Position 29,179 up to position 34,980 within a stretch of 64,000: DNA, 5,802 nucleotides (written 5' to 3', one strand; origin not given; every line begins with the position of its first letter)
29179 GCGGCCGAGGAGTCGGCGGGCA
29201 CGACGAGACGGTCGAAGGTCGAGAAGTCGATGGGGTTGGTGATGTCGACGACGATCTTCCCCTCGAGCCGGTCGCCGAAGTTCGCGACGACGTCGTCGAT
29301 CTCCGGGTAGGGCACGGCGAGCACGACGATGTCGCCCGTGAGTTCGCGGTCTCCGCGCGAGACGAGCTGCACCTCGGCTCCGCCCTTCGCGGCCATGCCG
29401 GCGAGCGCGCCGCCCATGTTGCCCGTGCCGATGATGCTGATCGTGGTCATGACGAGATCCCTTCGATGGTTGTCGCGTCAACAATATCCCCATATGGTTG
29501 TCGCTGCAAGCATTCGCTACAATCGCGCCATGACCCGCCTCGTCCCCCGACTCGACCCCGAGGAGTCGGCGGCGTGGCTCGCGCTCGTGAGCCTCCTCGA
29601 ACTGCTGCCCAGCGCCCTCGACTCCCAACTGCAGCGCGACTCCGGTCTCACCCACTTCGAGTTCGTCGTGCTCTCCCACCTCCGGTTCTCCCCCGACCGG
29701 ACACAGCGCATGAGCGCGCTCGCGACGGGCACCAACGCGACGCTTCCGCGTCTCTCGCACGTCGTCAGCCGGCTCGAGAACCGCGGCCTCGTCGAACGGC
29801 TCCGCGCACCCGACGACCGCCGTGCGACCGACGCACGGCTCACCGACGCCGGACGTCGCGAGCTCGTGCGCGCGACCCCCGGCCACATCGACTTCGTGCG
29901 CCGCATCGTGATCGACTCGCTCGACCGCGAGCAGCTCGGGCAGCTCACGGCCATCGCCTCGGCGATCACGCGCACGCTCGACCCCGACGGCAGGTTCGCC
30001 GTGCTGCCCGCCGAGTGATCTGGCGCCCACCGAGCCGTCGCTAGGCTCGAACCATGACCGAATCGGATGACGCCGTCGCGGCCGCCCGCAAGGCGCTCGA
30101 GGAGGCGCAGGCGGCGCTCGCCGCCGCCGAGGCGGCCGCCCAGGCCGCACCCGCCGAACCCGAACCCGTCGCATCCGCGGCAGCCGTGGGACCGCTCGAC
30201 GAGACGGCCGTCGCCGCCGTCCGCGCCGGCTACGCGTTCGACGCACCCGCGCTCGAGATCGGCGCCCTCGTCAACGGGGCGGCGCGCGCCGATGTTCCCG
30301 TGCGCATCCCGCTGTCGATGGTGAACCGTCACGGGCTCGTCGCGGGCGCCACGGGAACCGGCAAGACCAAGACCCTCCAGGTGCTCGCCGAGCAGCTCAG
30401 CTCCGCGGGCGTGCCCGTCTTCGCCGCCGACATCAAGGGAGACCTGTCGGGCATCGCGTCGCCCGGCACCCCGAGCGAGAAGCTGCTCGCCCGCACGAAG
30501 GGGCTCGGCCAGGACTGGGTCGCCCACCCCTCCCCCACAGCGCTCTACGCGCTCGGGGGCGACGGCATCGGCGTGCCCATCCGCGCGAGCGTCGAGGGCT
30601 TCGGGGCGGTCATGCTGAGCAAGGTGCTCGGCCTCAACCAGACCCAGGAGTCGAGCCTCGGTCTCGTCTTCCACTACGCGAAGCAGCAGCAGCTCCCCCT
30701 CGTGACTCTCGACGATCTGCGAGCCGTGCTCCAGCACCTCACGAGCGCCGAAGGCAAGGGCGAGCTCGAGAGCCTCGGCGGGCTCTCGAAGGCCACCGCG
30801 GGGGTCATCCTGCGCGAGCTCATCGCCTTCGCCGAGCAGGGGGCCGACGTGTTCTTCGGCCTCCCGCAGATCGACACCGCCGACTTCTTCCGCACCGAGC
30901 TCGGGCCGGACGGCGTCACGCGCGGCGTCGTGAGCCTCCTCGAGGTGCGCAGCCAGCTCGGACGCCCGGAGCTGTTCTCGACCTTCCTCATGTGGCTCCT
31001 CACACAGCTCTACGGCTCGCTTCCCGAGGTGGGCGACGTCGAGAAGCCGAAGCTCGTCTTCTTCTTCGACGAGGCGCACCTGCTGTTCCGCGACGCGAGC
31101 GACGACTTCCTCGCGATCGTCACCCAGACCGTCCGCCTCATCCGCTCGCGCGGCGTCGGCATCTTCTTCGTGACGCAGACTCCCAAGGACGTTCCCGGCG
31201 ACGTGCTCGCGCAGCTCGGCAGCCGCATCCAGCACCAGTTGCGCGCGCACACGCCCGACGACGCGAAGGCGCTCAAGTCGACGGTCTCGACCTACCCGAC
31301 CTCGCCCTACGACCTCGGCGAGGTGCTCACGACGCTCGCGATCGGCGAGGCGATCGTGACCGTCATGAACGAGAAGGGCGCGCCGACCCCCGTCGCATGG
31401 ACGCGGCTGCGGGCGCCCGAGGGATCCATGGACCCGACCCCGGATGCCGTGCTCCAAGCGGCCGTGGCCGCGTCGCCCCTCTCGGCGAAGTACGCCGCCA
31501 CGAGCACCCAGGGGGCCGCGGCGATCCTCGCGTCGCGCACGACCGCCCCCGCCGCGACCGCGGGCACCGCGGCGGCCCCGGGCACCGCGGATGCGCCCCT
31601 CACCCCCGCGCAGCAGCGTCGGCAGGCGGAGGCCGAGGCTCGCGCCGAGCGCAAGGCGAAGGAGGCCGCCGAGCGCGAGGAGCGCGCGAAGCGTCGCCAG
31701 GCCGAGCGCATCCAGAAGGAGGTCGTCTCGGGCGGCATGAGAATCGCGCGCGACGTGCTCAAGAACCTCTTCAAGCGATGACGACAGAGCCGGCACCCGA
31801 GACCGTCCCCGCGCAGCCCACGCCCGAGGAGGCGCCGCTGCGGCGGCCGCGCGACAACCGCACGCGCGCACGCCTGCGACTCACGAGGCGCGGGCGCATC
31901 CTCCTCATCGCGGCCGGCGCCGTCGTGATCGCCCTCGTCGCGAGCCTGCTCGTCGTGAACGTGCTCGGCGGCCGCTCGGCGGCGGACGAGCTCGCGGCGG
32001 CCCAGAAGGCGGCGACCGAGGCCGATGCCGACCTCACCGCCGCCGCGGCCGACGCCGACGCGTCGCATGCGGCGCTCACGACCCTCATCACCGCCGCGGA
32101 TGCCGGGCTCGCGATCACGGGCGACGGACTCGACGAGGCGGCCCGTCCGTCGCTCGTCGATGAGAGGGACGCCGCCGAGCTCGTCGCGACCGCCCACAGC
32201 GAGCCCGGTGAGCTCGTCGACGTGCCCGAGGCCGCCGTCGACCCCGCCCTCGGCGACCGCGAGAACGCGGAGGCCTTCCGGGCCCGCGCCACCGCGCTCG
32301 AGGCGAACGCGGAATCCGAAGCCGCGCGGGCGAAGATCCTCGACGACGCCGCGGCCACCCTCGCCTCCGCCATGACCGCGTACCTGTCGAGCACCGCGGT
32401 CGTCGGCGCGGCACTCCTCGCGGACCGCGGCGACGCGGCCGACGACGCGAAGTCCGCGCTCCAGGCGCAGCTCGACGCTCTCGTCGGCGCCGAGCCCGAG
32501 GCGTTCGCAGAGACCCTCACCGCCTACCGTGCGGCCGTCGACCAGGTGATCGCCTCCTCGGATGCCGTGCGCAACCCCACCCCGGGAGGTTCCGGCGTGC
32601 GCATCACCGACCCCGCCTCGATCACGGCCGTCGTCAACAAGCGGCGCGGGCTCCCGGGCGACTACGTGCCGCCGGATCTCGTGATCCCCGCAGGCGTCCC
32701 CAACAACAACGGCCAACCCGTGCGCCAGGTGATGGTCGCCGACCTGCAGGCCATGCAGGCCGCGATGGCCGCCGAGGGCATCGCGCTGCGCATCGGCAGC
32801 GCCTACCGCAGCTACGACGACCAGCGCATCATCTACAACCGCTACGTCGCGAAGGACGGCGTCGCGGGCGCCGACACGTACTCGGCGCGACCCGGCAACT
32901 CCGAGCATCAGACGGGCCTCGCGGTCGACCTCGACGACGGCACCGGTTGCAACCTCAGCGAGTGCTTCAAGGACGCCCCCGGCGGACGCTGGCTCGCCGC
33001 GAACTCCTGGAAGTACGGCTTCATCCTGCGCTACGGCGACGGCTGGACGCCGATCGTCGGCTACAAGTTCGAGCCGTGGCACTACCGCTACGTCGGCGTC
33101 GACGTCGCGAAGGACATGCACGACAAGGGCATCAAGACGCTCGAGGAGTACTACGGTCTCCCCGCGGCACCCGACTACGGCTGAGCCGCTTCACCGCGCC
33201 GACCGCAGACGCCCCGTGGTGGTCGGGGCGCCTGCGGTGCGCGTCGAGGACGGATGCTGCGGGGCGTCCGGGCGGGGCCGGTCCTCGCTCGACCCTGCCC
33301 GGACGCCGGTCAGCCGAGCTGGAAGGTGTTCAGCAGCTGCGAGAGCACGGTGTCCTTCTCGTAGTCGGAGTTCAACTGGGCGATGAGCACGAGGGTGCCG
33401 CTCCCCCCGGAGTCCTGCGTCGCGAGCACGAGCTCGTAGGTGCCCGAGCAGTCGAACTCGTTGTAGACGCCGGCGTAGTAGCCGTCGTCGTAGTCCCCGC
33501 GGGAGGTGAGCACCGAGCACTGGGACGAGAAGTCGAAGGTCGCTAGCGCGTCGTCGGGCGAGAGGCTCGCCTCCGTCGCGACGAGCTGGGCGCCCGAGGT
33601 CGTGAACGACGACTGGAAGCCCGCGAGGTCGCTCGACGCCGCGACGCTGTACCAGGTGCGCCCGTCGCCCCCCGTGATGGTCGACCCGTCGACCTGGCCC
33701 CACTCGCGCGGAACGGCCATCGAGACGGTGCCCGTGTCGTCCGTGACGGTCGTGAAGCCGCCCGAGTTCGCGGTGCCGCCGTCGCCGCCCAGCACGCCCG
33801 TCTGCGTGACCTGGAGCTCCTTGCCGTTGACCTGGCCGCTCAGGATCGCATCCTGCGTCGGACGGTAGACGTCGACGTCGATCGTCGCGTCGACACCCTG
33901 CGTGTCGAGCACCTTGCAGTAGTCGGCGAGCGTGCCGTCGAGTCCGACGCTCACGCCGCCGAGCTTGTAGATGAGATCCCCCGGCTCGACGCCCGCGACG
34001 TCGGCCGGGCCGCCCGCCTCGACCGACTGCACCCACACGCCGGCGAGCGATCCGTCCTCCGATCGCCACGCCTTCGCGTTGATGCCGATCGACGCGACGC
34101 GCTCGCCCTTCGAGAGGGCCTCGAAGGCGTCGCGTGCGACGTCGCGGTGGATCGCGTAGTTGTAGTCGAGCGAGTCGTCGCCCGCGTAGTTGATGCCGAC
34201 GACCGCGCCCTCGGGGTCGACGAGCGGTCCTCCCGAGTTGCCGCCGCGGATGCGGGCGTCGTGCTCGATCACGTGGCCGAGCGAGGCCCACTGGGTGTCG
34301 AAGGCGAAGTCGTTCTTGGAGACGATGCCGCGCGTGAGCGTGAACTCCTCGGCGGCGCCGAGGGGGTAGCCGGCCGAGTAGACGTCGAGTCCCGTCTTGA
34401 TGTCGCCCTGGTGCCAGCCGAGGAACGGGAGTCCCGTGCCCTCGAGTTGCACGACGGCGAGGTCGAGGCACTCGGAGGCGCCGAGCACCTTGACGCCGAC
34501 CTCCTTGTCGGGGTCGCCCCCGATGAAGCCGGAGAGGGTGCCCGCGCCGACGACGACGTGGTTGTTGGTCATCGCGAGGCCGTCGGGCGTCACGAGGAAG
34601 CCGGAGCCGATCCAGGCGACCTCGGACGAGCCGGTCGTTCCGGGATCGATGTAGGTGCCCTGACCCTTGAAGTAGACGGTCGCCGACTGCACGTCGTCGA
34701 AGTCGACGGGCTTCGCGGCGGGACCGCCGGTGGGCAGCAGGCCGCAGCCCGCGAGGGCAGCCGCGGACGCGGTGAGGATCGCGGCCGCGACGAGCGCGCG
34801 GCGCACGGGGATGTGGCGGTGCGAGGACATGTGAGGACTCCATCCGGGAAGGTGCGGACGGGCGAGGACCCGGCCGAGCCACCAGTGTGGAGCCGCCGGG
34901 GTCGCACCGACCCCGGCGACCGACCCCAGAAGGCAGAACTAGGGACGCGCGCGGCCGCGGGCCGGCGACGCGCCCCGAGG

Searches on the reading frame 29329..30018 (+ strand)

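Call 22: search_protein_families(library=pfam, proteins=[window:29329-30018:+])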
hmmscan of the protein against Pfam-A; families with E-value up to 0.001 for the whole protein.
window:29329-30018:+ (229 aa): 3 families
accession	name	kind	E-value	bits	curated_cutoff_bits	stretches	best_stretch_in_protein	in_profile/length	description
PF12802.13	MarR_2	-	2.2e-08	34.6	27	1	106-166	2-61/61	MarR family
PF01047.28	MarR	-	3.3e-07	30.5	24.6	1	107-166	1-58/59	MarR family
PF13463.12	HTH_27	-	2.8e-05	24.7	22.2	1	108-175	2-68/68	Winged helix DNA-binding domain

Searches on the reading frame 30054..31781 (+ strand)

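Call 22: search_protein_families(library=pfam, proteins=[window:30054-31781:+])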
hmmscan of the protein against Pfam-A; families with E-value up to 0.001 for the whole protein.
window:30054-31781:+ (575 aa): 4 families
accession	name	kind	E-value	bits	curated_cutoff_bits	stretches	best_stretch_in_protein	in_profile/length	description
PF05872.18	HerA_C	-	3.9e-159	531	22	1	77-559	7-475/502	Helicase HerA-like C-terminal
PF01935.23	DUF87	-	3.3e-10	40.9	23.2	1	67-230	1-145/220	Helicase HerA, central domain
PF13401.12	AAA_22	-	0.00016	22.5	27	0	92-127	6-41/130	AAA domain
PF01580.24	FtsK_SpoIIIE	-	0.00084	19.3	24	0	80-111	28-59/221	FtsK/SpoIIIE family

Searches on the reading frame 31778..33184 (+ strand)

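Call 22: search_protein_families(library=pfam, proteins=[window:31778-33184:+])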
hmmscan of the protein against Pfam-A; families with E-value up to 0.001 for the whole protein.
window:31778-33184:+ (468 aa): 1 family
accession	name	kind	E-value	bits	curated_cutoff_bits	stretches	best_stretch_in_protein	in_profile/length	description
PF02557.22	VanY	-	5.1e-39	133.5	25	1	315-440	4-131/132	D-alanyl-D-alanine carboxypeptidase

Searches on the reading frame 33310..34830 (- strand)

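Call 22: search_protein_families(library=pfam, proteins=[window:33310-34830:-])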
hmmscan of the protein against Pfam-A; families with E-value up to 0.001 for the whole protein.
window:33310-34830:- (506 aa): 6 families
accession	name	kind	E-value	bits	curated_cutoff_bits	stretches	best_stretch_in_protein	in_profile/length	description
PF13365.12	Trypsin_2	-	1.7e-25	90.9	27.6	1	75-213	1-144/144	Trypsin-like peptidase domain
PF17820.7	PDZ_6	-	2.9e-09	37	27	1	267-320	2-51/54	PDZ domain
PF13180.12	PDZ_2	-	2.6e-07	31.2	27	1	248-326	3-72/80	PDZ domain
PF00089.32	Trypsin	-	4e-06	27.3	20.6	1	73-226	25-208/220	Trypsin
PF00595.29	PDZ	-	5.7e-05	23.9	23.2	1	244-295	8-57/81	PDZ domain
PF10459.15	Peptidase_S46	-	6e-05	22.3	22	0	193-226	629-663/698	Peptidase S46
